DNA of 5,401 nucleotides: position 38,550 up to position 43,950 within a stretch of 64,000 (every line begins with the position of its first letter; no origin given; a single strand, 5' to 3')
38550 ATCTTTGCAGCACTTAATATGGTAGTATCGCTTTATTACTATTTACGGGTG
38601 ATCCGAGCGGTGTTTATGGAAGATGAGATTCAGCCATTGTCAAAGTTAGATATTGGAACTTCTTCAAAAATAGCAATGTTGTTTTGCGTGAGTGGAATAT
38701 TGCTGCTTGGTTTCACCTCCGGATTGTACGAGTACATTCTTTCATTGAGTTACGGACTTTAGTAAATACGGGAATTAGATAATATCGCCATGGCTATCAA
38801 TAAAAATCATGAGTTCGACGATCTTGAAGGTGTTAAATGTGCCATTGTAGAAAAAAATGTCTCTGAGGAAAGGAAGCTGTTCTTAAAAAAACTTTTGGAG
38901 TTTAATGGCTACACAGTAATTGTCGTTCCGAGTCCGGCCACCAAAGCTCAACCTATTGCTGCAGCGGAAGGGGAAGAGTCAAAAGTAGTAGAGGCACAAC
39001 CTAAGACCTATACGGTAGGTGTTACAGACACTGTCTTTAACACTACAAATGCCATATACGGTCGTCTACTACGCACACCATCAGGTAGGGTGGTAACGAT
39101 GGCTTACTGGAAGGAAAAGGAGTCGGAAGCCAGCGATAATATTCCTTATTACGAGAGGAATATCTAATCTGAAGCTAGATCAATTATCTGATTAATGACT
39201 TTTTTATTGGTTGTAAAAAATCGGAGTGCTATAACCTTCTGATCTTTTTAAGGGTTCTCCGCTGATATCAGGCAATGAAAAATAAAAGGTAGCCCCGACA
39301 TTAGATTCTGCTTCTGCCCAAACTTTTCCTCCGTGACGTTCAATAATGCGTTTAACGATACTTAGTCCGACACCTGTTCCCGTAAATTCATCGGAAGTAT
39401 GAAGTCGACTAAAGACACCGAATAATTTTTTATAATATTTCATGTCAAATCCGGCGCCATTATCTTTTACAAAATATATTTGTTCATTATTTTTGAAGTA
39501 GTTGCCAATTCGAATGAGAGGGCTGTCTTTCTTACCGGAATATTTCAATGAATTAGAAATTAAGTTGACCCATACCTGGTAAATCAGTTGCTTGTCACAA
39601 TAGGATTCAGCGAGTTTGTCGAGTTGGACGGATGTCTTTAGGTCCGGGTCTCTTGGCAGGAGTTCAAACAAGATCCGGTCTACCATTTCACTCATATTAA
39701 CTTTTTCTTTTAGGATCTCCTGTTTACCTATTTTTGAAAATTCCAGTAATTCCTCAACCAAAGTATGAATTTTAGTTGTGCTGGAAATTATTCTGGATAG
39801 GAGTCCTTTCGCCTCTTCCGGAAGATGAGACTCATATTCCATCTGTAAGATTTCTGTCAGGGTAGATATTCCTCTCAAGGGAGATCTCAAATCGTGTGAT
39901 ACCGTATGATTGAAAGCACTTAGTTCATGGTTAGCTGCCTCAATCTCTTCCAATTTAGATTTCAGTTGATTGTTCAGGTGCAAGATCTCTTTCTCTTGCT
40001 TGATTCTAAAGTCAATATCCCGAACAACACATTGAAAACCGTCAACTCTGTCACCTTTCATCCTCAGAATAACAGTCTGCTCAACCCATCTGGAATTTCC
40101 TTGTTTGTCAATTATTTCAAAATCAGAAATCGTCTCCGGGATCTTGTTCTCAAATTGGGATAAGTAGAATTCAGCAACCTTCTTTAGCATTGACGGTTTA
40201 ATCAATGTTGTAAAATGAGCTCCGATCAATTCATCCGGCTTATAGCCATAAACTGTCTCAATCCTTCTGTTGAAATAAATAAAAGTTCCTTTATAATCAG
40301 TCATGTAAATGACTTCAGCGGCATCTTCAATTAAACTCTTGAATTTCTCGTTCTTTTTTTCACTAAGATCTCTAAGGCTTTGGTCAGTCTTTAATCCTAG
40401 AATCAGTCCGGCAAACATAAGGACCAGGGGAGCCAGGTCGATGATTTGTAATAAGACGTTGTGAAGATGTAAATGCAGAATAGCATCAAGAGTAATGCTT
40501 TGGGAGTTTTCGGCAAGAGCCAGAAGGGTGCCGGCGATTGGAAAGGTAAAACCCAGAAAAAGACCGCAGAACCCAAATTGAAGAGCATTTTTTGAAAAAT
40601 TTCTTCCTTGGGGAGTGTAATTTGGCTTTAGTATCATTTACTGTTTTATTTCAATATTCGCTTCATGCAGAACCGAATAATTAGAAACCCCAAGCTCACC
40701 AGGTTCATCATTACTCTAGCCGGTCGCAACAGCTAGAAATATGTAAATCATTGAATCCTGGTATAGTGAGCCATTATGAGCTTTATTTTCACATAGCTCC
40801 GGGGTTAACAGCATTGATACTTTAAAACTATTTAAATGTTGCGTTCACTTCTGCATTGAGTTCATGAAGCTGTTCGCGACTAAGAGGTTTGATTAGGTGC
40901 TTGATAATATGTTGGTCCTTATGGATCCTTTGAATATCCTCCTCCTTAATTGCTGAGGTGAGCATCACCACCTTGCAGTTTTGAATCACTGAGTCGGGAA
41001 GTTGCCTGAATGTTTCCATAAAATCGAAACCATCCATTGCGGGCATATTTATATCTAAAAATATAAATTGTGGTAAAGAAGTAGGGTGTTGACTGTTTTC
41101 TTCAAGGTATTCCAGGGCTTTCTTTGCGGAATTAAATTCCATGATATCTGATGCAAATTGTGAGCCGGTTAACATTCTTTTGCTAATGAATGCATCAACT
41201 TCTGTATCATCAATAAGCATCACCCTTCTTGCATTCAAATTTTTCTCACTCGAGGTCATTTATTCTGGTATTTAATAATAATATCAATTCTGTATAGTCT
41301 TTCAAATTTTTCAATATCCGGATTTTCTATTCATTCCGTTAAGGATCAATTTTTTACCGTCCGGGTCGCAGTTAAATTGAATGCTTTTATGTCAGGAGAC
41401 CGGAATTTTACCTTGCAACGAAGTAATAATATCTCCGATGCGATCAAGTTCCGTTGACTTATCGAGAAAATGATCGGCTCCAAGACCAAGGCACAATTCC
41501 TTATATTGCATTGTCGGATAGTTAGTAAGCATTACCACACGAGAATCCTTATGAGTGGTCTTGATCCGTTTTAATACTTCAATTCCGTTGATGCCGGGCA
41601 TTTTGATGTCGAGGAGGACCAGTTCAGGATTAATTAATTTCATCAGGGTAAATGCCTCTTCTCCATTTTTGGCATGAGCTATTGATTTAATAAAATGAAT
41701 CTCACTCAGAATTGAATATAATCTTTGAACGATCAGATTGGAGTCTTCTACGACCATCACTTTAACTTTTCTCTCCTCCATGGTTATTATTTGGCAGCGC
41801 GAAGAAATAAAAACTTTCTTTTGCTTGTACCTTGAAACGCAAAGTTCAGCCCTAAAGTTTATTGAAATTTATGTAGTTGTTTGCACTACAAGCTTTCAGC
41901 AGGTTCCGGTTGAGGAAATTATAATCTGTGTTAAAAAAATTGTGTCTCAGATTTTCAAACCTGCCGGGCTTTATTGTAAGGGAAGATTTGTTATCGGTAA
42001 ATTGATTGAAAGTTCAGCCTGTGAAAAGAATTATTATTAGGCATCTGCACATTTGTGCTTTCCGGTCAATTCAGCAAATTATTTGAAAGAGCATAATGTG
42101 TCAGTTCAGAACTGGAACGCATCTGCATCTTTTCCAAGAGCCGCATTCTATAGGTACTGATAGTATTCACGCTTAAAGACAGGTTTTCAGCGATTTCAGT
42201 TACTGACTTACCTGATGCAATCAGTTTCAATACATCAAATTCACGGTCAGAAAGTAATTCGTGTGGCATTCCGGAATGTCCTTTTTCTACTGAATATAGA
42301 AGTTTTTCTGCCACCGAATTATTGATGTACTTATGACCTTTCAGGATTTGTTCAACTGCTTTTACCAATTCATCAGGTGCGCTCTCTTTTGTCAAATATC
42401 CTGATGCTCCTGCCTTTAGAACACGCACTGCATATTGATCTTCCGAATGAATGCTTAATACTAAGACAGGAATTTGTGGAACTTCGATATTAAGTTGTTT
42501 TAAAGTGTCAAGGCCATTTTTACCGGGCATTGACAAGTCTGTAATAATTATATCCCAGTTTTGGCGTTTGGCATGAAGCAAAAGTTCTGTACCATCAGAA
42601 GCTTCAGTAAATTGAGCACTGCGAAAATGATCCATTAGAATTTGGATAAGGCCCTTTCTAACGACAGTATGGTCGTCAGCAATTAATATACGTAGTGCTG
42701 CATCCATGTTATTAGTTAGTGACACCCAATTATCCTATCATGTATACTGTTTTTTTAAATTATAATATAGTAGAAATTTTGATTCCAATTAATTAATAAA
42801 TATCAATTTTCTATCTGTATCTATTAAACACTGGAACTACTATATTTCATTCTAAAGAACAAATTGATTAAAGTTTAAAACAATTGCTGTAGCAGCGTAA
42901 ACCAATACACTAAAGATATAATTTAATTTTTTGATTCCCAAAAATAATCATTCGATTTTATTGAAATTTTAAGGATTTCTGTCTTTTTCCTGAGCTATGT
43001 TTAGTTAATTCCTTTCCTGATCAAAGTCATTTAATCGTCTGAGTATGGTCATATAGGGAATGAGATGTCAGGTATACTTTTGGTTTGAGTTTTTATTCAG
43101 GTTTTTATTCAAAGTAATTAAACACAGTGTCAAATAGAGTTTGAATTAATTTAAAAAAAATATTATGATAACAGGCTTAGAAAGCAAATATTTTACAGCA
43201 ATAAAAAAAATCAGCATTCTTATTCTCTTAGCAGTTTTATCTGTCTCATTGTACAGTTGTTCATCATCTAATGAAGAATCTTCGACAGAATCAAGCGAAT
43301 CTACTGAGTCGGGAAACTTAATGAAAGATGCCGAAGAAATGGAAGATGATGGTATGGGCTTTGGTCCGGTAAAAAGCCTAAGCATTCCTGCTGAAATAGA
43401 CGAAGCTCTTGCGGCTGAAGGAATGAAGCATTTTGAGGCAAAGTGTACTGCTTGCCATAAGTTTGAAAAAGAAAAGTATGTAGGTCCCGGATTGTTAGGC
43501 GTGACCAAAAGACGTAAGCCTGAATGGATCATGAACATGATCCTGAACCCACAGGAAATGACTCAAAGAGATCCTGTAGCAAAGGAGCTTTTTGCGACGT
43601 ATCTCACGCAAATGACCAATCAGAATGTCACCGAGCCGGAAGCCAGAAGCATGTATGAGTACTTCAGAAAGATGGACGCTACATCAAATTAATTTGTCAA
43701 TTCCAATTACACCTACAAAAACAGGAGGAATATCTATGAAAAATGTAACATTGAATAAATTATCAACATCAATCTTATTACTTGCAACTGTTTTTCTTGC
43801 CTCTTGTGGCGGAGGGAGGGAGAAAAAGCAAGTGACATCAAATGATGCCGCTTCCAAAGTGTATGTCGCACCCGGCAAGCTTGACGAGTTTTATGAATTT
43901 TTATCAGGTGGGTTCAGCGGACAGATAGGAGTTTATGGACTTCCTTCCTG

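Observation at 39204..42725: Four-gene two-component cluster (PAS-HK, two single-domain REC proteins, NarL-type RR) divergent from the clade II nos operon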

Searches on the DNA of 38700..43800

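Call 36: search_rna_families(source=window, start=38700, end=43800, threshold=evalue, max_evalue=1)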
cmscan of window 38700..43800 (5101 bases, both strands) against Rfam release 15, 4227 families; matches with E-value up to 1: 0.
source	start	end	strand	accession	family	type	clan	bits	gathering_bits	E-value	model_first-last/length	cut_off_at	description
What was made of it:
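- On Multi-step His-Asp-His-Asp phosphorelay: No Rfam hit (call 36).
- Tried and rejected: An Rfam search of 38700-43800 at E up to 1 gave nothing (call 36).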

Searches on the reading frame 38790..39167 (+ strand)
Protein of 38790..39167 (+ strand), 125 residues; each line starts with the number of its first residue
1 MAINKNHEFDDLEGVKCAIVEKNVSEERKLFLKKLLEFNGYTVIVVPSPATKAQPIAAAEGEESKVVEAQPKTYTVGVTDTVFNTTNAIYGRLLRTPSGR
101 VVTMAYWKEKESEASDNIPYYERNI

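Call 3: search_protein_families(library=pfam, proteins=[window:38790-39167:+], max_evalue=0.01)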
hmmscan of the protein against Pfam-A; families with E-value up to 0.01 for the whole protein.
window:38790-39167:+ (125 aa): 0 families

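Call 4: search_protein_families(library=ncbifam, proteins=[window:38790-39167:+], max_evalue=0.01)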
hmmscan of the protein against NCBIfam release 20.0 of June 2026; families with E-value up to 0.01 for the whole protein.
window:38790-39167:+ (125 aa): 0 families
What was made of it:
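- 38790..39167 (+): orf125, a conserved small protein after nuoN and convergent with the kinase. It is part of the conserved backbone. No Pfam or NCBIfam hit (calls 3, 4).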
